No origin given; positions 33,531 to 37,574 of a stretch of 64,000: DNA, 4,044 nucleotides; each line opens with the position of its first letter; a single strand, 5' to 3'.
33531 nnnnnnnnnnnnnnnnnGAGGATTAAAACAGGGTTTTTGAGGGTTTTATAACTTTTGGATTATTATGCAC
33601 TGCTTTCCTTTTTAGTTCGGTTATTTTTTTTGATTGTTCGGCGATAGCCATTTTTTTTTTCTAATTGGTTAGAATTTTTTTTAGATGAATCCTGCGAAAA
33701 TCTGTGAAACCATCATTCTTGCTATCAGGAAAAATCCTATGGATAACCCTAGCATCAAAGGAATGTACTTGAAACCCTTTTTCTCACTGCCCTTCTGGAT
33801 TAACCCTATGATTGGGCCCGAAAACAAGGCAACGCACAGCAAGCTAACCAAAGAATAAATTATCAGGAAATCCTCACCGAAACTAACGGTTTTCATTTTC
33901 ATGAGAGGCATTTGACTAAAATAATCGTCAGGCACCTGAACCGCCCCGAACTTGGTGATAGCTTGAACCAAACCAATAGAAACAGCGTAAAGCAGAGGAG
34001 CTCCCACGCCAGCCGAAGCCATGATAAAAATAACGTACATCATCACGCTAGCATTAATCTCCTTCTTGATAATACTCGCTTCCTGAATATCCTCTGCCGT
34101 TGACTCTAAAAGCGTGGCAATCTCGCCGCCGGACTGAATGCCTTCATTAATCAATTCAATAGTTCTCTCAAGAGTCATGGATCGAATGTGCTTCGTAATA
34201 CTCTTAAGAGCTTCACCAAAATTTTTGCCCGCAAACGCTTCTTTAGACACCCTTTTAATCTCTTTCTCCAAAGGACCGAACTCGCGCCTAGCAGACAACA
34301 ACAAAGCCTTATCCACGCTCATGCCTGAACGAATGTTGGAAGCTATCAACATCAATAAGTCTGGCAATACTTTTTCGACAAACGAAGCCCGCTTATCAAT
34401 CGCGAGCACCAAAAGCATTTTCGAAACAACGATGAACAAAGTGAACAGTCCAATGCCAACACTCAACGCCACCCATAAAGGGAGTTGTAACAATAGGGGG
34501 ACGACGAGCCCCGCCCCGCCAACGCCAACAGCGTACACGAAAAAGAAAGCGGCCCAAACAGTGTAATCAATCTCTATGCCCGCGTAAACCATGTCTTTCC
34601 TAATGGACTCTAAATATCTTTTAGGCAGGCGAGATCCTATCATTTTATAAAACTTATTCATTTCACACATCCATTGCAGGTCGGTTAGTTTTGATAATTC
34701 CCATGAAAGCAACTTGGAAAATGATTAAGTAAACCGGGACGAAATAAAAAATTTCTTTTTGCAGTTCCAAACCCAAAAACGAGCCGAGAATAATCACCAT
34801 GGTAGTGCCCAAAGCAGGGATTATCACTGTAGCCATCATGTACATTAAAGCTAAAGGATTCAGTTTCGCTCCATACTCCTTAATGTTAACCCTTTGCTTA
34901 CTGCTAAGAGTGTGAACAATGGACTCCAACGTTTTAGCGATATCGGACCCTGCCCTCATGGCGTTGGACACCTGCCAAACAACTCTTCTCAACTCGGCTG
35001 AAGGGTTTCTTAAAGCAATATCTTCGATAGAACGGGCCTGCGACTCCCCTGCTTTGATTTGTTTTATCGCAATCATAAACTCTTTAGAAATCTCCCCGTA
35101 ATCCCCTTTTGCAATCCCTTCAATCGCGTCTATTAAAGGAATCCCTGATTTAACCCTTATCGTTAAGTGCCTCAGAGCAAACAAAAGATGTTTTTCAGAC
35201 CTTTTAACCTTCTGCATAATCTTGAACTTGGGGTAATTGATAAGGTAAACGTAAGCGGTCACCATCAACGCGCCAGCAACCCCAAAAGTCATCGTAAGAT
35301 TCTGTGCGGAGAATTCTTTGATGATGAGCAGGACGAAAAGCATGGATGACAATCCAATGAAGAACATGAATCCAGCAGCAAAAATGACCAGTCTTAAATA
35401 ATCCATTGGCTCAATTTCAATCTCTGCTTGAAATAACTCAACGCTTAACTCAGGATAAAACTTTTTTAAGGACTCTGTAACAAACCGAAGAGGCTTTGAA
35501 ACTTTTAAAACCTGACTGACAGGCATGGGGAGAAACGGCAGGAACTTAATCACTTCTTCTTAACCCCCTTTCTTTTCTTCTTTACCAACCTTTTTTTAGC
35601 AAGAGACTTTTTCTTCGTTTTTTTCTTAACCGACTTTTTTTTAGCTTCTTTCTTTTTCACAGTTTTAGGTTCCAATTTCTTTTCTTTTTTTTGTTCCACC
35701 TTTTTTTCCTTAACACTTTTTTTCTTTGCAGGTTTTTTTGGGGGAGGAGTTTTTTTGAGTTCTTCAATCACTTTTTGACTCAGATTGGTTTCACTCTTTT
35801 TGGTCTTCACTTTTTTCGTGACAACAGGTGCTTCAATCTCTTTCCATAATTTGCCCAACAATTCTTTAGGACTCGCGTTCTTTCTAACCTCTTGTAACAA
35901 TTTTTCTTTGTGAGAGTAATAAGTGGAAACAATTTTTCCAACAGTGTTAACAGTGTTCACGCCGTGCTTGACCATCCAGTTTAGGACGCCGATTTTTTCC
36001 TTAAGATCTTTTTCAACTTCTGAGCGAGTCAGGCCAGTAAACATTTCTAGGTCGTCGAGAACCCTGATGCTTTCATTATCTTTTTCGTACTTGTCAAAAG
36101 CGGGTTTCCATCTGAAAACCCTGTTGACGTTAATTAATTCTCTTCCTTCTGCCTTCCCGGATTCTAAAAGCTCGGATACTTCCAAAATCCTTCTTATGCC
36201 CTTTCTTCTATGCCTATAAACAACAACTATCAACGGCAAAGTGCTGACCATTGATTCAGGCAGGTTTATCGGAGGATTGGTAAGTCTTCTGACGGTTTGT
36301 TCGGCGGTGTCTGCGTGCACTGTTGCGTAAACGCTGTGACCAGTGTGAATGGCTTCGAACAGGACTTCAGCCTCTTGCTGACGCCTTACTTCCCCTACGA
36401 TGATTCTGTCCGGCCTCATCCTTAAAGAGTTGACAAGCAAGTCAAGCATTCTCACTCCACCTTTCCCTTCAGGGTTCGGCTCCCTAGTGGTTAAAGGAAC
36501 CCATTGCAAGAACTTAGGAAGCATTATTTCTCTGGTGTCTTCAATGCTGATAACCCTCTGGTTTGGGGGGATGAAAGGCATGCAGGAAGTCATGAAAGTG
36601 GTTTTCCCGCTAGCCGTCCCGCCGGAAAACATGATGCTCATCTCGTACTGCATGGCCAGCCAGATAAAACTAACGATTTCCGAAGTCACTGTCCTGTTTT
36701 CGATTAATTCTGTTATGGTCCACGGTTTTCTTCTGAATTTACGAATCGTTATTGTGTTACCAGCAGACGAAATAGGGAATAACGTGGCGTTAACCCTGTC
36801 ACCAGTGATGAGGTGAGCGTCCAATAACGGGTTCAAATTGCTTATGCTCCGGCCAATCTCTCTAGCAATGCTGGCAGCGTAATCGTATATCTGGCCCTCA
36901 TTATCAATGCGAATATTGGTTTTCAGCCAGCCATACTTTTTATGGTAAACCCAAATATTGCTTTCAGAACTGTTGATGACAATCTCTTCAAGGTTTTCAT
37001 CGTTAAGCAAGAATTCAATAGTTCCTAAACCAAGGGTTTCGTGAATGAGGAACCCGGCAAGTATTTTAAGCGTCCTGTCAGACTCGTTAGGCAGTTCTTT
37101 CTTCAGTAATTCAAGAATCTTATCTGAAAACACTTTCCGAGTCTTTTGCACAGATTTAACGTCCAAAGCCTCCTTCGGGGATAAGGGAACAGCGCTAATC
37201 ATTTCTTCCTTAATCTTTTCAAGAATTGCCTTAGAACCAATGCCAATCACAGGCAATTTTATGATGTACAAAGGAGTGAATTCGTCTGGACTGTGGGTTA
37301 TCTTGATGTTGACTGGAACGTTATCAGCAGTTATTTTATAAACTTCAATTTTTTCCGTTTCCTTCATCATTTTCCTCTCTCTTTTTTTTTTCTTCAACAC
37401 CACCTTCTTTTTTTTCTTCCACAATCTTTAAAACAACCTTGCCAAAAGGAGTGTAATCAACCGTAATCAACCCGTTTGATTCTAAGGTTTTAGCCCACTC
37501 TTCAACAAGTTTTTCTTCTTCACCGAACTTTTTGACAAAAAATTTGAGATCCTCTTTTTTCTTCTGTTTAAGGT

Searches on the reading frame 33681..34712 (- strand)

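Call 92: search_protein_families(library=pfam, proteins=[window:33681-34712:-], max_evalue=0.01)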
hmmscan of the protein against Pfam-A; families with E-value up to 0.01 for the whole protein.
window:33681-34712:- (343 aa): 1 family
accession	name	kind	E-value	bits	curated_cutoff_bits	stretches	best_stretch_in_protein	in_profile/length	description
PF00482.28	T2SSF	-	4.6e-14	52.9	25.2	1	120-244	2-123/125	Type II secretion system (T2SS), protein F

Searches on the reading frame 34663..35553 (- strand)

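Call 92: search_protein_families(library=pfam, proteins=[window:34663-35553:-], max_evalue=0.01)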
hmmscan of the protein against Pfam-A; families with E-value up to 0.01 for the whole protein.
window:34663-35553:- (296 aa): 2 families
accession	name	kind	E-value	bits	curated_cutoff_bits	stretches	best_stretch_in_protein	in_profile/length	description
PF00482.28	T2SSF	-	2e-18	67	25.2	1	126-249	1-121/125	Type II secretion system (T2SS), protein F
PF07332.16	Phage_holin_3_6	-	0.0012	19.3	28.4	0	38-104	19-81/116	Putative Actinobacterial Holin-X, holin superfamily III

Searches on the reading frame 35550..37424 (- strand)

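Call 96: search_protein_families(library=pfam, proteins=[window:35550-37424:-], max_evalue=0.001)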
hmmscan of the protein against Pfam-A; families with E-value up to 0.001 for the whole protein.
window:35550-37424:- (624 aa): 1 family
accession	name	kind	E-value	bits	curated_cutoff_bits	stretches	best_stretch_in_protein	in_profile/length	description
PF00437.27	T2SSE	-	3.4e-33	115.2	24.9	1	134-386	6-260/370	Type II/IV secretion system protein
